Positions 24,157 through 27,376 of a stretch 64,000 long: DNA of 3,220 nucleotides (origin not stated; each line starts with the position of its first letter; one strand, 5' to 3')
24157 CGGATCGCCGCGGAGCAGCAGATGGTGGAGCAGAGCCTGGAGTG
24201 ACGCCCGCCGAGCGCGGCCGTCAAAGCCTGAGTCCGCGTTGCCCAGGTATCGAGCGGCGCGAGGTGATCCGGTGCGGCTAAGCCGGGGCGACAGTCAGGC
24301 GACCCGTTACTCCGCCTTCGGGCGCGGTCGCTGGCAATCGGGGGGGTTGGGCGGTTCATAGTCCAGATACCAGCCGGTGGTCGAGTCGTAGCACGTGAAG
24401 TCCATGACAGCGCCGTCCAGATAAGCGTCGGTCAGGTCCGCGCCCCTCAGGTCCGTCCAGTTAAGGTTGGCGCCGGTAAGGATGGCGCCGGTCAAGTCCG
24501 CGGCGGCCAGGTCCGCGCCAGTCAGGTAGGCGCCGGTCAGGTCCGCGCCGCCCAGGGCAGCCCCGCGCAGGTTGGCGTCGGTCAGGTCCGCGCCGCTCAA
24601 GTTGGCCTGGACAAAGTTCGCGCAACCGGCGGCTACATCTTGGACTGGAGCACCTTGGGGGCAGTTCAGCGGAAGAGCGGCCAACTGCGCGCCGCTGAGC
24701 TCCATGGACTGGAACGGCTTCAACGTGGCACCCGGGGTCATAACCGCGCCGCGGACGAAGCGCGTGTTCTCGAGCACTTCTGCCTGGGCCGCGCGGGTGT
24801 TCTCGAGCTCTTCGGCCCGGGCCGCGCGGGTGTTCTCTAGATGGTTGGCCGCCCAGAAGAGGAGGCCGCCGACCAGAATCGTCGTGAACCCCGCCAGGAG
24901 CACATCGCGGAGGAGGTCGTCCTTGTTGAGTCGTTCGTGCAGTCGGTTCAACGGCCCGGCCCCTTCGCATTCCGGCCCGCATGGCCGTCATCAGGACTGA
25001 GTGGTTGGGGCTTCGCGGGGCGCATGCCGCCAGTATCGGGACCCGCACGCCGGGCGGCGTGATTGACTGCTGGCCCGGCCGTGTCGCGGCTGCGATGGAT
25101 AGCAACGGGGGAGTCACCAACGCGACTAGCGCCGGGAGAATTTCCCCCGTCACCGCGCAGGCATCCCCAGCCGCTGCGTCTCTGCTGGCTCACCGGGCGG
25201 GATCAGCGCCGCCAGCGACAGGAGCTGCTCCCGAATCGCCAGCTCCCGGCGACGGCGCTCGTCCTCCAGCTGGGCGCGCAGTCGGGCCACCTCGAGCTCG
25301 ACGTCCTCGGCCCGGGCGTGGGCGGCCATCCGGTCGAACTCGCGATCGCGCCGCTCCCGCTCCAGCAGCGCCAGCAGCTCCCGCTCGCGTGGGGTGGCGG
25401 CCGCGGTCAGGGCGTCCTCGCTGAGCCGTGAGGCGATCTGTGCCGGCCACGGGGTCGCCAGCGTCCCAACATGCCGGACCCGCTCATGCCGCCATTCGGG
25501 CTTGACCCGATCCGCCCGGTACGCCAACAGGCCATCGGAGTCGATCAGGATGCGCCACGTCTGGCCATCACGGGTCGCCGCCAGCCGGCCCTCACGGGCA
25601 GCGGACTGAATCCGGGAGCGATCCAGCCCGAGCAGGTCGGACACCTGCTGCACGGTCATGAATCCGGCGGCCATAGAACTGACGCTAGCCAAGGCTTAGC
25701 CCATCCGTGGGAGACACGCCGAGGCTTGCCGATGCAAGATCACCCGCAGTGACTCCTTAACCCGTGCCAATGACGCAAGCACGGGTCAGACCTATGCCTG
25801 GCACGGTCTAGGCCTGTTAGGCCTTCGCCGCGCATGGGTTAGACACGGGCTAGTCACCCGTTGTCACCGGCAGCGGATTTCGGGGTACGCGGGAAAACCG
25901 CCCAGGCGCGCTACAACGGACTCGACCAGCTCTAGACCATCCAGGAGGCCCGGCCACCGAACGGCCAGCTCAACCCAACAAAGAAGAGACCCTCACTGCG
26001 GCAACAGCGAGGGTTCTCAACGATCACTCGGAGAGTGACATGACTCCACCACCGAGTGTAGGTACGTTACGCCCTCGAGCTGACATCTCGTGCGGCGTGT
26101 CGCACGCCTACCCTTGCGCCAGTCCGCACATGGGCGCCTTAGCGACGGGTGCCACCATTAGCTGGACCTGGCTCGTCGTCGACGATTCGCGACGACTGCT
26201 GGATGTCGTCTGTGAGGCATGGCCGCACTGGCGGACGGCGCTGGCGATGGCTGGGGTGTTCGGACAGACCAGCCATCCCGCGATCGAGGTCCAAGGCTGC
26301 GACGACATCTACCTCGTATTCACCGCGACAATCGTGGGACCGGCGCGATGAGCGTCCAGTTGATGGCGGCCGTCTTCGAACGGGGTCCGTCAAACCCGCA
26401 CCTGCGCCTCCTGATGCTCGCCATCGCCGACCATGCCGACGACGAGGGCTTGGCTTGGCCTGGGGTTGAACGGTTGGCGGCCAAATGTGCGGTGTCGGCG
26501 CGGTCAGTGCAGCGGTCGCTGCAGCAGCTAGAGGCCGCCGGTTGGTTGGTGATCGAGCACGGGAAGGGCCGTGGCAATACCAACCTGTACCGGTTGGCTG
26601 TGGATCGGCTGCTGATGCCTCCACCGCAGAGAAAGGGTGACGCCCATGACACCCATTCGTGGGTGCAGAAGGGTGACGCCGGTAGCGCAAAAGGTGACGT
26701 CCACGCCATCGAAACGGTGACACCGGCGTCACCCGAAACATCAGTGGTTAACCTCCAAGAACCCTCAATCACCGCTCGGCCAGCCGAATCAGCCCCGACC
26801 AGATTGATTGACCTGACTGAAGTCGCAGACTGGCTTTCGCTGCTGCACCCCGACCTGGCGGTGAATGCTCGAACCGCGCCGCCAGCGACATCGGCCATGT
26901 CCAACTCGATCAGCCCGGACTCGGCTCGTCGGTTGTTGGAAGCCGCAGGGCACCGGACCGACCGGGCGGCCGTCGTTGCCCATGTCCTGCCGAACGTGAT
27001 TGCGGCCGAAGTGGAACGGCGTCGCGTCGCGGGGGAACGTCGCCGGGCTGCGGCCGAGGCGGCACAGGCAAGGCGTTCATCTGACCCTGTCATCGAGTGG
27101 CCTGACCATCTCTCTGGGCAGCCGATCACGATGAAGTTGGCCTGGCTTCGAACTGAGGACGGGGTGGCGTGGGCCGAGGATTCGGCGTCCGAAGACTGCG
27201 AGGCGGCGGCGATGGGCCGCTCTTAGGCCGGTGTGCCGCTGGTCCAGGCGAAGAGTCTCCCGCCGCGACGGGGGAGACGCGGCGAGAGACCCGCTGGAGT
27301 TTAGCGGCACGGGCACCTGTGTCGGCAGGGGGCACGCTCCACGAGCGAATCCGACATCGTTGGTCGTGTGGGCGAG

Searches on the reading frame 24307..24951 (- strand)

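Call 42: search_protein_families(library=pfam, proteins=[window:24307-24951:-], max_evalue=0.001)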
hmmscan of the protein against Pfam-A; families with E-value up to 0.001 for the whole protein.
window:24307-24951:- (214 aa): 3 families
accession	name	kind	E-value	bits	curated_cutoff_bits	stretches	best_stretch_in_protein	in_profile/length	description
PF00805.28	Pentapeptide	-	1.7e-22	79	20.2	2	146-183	1-38/40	Pentapeptide repeats (8 copies)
PF13576.12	Pentapeptide_3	-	4.6e-08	33.6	27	1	113-156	1-47/48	Pentapeptide repeats (9 copies)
PF13599.13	Pentapeptide_4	-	7.1e-05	23.2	38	1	112-180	2-70/78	Pentapeptide repeat region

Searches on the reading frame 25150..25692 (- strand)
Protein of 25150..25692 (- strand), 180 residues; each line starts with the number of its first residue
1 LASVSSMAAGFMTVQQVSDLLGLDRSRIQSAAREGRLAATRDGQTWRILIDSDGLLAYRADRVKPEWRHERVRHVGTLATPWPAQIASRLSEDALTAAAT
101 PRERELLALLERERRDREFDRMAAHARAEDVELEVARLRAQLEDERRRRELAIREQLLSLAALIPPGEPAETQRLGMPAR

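Call 42: search_protein_families(library=pfam, proteins=[window:25150-25692:-], max_evalue=0.001)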
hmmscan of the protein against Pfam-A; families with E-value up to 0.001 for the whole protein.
window:25150-25692:- (180 aa): 1 family
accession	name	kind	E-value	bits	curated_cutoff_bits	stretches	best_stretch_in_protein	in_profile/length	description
PF12728.13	HTH_17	-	4e-07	30.6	27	1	11-49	1-39/51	Helix-turn-helix domain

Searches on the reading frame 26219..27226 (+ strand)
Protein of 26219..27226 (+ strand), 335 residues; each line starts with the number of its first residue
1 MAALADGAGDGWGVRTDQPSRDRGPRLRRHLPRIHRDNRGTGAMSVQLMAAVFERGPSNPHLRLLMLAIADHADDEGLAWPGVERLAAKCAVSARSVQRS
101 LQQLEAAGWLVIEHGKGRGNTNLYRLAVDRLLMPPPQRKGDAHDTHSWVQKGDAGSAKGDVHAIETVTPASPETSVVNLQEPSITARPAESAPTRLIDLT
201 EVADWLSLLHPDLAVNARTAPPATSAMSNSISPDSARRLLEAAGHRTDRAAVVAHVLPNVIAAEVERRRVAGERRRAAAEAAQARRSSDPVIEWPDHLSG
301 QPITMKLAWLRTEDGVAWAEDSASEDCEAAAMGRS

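Call 42: search_protein_families(library=pfam, proteins=[window:26219-27226:+], max_evalue=0.001)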
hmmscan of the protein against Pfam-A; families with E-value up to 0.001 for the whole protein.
window:26219-27226:+ (335 aa): 2 families
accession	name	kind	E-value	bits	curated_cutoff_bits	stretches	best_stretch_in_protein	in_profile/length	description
PF13730.12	HTH_36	-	6.5e-13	48.7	25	1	62-110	7-55/55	Helix-turn-helix domain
PF00392.27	GntR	-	2.3e-06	27.6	27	1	81-117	25-61/64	Bacterial regulatory proteins, gntR family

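Call 58: search_protein_families(library=ncbifam, proteins=[window:26219-27223:+], max_evalue=0.1)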
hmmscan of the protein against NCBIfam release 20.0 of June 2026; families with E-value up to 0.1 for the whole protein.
window:26219-27223:+ (335 aa): 3 families
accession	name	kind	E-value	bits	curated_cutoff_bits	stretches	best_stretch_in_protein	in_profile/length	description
TIGR02812.1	fadR_gamma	equivalog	0.036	13.7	249.2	1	77-118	27-68/235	fatty acid metabolism transcriptional regulator FadR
NF052282.1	PLP_TF_PdxR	equivalog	0.038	13.1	320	1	77-117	22-62/448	MocR-like pyridoxine biosynthesis transcription factor PdxR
NF003444.0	PRK04984.1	equivalog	0.042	13.4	189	1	79-118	30-69/239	fatty acid metabolism transcriptional regulator FadR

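Call 59: search_protein_families(library=phrogs, proteins=[window:26219-27223:+], max_evalue=0.01)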
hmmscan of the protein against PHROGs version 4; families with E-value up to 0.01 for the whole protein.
window:26219-27223:+ (335 aa): 13 families
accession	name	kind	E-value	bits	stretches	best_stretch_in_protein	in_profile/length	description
phrog_1032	-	DNA, RNA and nucleotide metabolism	3.5e-20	74.1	1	44-177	1-146/281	replication initiation protein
phrog_391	-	DNA, RNA and nucleotide metabolism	7.4e-20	72.8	1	44-193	1-168/298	replication initiation O-like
phrog_8540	-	DNA, RNA and nucleotide metabolism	8.4e-18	66.3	1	44-175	1-135/196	replication initiation O-like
phrog_4617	-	DNA, RNA and nucleotide metabolism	4.7e-15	56.8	1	44-184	1-144/223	replication initiation protein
phrog_270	-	DNA, RNA and nucleotide metabolism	1.3e-14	55.3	1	43-155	30-139/383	replication initiation protein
phrog_11896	-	DNA, RNA and nucleotide metabolism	1.7e-12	48.8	1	44-131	1-93/225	primosomal protein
phrog_678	-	DNA, RNA and nucleotide metabolism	1.1e-10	42.7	1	43-162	58-179/346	replication initiation O-like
phrog_6643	-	DNA, RNA and nucleotide metabolism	1.5e-08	35.4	1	49-126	6-85/313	replication initiation protein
phrog_428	-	DNA, RNA and nucleotide metabolism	2.5e-08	34.5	1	65-139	110-188/455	replication initiation protein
phrog_345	-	DNA, RNA and nucleotide metabolism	7.9e-07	30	1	45-164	32-128/297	replication initiation O-like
phrog_8102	-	DNA, RNA and nucleotide metabolism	1e-06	29.1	1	74-132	52-113/337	replication initiation protein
phrog_27344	-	DNA, RNA and nucleotide metabolism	0.0017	18.9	1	62-149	23-105/347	replication initiation protein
phrog_9285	-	unknown function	0.0025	17.7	1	73-118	44-89/466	-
